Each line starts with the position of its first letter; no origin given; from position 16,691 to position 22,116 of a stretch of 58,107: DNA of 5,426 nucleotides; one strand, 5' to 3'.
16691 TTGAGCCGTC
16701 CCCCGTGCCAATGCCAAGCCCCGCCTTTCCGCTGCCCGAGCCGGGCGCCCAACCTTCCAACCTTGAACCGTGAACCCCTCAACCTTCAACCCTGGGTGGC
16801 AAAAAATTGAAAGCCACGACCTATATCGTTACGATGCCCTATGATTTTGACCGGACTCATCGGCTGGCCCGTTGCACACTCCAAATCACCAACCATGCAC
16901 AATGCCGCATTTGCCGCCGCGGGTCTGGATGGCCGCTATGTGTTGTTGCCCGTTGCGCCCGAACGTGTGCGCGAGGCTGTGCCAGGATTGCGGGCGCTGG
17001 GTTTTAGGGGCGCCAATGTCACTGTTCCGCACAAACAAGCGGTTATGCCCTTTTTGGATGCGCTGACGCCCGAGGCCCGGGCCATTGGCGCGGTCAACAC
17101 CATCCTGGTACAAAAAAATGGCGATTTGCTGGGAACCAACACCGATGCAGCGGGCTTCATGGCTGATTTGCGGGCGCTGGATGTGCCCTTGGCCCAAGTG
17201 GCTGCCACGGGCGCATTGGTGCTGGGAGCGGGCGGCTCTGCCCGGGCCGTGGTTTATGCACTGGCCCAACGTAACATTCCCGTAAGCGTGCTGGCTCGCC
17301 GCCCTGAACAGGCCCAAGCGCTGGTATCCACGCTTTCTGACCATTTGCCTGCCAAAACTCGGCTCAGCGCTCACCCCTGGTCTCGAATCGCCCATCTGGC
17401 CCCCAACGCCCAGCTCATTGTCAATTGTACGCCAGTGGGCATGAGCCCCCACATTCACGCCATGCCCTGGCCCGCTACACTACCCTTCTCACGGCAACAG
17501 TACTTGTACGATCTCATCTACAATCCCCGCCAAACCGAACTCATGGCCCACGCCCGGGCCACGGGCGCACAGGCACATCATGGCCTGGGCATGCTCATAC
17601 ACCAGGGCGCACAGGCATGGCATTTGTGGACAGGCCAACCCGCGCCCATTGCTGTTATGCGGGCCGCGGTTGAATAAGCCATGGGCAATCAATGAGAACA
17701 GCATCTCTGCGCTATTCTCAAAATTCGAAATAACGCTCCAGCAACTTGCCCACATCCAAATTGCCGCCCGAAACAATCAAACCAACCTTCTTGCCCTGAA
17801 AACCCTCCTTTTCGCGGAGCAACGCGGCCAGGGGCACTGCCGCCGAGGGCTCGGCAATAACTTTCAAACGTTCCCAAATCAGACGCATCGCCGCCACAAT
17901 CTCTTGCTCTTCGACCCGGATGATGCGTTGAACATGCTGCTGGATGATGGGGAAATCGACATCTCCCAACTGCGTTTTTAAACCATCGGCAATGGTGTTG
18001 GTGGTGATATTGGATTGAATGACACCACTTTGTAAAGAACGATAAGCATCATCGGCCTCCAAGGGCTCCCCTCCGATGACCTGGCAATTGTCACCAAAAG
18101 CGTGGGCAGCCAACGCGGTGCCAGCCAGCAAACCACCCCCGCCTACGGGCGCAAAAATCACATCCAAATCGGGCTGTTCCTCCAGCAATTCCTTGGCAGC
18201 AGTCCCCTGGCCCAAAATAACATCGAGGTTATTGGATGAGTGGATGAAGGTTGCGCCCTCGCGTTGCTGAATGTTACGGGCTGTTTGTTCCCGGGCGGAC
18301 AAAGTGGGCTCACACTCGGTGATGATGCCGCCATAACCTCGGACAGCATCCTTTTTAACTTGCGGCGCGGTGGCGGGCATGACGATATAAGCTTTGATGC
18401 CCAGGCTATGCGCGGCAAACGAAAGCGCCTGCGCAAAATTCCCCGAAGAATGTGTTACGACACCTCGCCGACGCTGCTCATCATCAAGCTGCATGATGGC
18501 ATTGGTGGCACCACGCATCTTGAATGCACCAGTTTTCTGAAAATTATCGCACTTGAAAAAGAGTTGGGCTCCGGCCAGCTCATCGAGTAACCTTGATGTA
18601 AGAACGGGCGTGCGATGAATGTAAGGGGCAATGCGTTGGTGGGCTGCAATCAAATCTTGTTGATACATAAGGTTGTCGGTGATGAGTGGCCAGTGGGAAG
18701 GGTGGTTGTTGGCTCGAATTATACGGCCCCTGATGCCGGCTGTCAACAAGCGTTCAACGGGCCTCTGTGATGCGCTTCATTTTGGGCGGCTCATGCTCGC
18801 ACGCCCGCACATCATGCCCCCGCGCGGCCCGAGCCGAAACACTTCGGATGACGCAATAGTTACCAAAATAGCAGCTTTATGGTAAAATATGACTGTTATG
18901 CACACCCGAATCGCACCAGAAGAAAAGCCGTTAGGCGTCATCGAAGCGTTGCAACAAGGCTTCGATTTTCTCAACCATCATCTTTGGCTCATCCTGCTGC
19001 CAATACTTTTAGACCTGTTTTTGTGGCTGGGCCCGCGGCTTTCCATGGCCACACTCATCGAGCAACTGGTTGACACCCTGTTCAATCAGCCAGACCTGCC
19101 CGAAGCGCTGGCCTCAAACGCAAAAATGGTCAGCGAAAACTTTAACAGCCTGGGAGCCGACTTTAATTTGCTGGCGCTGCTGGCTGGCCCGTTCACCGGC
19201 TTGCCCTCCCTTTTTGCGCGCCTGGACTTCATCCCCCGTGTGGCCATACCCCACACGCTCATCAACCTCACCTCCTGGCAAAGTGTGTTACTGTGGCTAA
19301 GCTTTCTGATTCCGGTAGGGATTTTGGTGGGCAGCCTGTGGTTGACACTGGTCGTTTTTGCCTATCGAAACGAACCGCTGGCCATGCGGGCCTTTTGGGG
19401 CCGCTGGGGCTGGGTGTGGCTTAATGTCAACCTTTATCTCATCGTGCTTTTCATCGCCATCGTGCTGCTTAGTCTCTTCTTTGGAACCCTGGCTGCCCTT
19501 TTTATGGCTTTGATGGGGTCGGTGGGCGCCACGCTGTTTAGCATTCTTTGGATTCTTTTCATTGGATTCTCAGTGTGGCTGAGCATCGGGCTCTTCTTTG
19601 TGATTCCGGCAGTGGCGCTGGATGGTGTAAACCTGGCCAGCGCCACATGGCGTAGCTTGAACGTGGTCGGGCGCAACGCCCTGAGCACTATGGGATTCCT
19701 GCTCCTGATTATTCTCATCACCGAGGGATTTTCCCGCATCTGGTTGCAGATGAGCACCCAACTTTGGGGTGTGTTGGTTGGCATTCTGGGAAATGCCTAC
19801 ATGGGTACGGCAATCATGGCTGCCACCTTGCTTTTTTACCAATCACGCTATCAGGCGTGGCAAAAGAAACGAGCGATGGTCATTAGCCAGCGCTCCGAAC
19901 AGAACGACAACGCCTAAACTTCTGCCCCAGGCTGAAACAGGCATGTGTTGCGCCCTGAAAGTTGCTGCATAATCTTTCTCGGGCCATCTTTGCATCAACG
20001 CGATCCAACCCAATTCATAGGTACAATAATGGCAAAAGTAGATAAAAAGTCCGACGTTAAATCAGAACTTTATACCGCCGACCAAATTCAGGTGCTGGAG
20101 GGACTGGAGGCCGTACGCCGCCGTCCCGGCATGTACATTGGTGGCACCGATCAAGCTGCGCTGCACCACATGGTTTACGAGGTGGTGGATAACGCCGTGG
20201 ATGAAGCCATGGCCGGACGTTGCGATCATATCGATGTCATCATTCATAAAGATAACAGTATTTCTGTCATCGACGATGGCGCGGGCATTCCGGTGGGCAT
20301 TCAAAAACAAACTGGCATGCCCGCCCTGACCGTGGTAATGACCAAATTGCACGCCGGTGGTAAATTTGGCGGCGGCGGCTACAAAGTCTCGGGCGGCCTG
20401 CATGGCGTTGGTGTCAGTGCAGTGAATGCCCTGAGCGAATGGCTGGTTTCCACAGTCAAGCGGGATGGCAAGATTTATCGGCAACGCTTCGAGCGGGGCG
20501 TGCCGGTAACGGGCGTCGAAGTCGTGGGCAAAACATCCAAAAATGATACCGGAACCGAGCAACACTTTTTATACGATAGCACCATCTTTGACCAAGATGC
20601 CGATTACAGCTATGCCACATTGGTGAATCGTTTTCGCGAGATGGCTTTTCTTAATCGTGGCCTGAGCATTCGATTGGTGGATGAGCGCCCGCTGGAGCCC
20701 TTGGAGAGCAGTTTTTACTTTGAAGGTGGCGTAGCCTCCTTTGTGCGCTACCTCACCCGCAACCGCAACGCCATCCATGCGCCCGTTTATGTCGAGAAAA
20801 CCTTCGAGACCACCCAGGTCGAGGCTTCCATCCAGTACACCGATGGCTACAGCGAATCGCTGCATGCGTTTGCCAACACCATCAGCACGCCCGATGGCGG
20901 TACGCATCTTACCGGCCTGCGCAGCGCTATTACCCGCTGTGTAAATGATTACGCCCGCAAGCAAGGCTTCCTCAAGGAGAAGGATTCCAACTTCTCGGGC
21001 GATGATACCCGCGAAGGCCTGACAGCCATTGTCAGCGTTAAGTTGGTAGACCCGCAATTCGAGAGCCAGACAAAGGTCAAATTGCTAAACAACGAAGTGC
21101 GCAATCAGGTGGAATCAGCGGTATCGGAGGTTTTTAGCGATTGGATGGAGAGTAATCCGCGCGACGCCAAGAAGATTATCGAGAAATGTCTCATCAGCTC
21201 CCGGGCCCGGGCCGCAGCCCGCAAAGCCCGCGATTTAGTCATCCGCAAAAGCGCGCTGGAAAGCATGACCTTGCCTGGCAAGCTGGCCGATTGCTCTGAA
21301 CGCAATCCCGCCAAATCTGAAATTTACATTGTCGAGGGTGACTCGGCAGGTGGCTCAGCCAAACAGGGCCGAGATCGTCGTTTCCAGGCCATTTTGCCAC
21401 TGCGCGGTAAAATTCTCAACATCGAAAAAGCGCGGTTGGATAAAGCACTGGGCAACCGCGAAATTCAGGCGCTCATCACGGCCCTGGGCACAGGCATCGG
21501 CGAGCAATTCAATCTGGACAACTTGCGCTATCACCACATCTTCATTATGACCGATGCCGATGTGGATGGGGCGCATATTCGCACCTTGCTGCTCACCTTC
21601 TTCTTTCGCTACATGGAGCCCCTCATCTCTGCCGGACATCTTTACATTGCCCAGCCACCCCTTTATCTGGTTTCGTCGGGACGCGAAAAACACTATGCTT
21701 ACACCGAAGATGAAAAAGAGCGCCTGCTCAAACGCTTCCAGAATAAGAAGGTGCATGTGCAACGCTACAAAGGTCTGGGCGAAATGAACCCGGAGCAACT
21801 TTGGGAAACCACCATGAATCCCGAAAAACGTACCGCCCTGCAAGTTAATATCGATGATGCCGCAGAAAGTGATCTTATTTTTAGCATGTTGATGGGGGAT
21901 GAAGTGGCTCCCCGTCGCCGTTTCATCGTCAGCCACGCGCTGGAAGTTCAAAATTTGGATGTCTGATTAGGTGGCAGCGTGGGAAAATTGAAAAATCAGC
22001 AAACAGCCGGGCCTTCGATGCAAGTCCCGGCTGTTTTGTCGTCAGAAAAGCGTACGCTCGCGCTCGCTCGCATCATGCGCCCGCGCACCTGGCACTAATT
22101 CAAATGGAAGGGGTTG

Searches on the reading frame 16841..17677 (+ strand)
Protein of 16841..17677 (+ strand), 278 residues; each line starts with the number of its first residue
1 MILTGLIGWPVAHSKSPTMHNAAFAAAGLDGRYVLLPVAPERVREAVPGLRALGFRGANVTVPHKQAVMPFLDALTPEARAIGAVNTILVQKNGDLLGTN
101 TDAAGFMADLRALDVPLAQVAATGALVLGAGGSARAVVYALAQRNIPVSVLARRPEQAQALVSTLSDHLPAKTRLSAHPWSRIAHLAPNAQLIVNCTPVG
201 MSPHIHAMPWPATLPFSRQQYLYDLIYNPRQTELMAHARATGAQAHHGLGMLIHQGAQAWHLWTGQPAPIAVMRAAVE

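Call 50: search_protein_families(library=pfam, proteins=[window:16841-17677:+], max_evalue=0.001)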
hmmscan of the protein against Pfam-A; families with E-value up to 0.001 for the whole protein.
window:16841-17677:+ (278 aa): 3 families
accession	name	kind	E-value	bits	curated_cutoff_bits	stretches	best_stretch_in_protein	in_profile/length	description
PF08501.16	Shikimate_dh_N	-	1.1e-31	109.3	27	1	6-88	1-83/83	Shikimate dehydrogenase substrate binding domain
PF18317.6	SDH_C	-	6.5e-14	51.8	25.8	1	248-278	1-31/31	Shikimate 5'-dehydrogenase C-terminal domain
PF01488.26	Shikimate_DH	-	0.00038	21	24.3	1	120-197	10-83/138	Shikimate / quinate 5-dehydrogenase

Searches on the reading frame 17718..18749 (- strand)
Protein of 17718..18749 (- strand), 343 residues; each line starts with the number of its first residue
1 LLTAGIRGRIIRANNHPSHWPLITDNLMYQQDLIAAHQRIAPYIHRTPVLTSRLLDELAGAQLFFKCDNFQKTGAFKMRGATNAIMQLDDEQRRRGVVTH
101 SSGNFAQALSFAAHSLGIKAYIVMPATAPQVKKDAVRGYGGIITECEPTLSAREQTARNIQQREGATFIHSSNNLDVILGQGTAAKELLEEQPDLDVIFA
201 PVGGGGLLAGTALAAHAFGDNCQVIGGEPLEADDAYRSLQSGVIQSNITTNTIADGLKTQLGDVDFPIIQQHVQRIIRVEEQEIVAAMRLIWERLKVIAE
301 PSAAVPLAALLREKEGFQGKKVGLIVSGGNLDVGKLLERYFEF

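Call 50: search_protein_families(library=pfam, proteins=[window:17718-18749:-], max_evalue=0.001)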
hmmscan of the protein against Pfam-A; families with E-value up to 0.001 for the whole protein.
window:17718-18749:- (343 aa): 1 family
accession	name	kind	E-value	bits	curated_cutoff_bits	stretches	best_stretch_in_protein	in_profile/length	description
PF00291.31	PALP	-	1.6e-77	261.2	35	1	41-328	2-295/295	Pyridoxal-phosphate dependent enzyme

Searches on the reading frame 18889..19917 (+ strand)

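Call 50: search_protein_families(library=pfam, proteins=[window:18889-19917:+], max_evalue=0.001)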
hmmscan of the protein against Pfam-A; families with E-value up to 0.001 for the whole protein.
window:18889-19917:+ (342 aa): 1 family
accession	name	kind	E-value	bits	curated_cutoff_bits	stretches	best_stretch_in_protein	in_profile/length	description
PF25231.1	DUF7847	-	0.00037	20.3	28.7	1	183-286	95-201/252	Domain of unknown function (DUF7847)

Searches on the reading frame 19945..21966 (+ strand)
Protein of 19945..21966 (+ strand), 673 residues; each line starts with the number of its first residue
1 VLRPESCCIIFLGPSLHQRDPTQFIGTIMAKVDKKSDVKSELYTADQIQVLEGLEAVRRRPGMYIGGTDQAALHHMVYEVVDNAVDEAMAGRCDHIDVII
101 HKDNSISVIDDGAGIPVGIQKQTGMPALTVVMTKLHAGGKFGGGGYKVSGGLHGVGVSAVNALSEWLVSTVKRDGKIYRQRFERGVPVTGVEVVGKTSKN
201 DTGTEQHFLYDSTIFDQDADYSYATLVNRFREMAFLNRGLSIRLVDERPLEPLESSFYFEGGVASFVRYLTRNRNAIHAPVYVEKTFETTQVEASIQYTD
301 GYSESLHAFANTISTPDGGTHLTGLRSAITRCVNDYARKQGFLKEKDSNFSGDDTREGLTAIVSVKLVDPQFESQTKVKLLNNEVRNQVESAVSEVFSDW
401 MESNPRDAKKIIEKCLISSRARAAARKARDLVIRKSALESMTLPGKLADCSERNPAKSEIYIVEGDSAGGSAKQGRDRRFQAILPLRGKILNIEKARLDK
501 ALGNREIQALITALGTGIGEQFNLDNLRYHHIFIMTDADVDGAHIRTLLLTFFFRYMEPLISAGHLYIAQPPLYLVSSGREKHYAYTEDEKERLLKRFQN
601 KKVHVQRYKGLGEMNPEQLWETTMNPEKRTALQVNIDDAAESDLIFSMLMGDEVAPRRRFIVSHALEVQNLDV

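Call 49: search_protein_families(library=pfam, proteins=[window:19945-21966:+], max_evalue=0.001)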
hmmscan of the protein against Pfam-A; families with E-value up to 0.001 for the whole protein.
window:19945-21966:+ (673 aa): 4 families
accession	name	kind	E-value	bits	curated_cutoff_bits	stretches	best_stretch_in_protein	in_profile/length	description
PF00204.31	DNA_gyraseB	-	4e-57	192.9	27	1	262-430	1-172/173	DNA gyrase B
PF00986.26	DNA_gyraseB_C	-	3.4e-31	107.6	29.8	1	600-661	1-62/63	DNA gyrase B subunit, carboxyl terminus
PF01751.28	Toprim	-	1.7e-18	67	23.1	1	459-570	1-95/96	Toprim domain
PF02518.31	HATPase_c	-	4.5e-15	56.5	26.4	1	69-173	2-93/111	Histidine kinase-, DNA gyrase B-, and HSP90-like ATPase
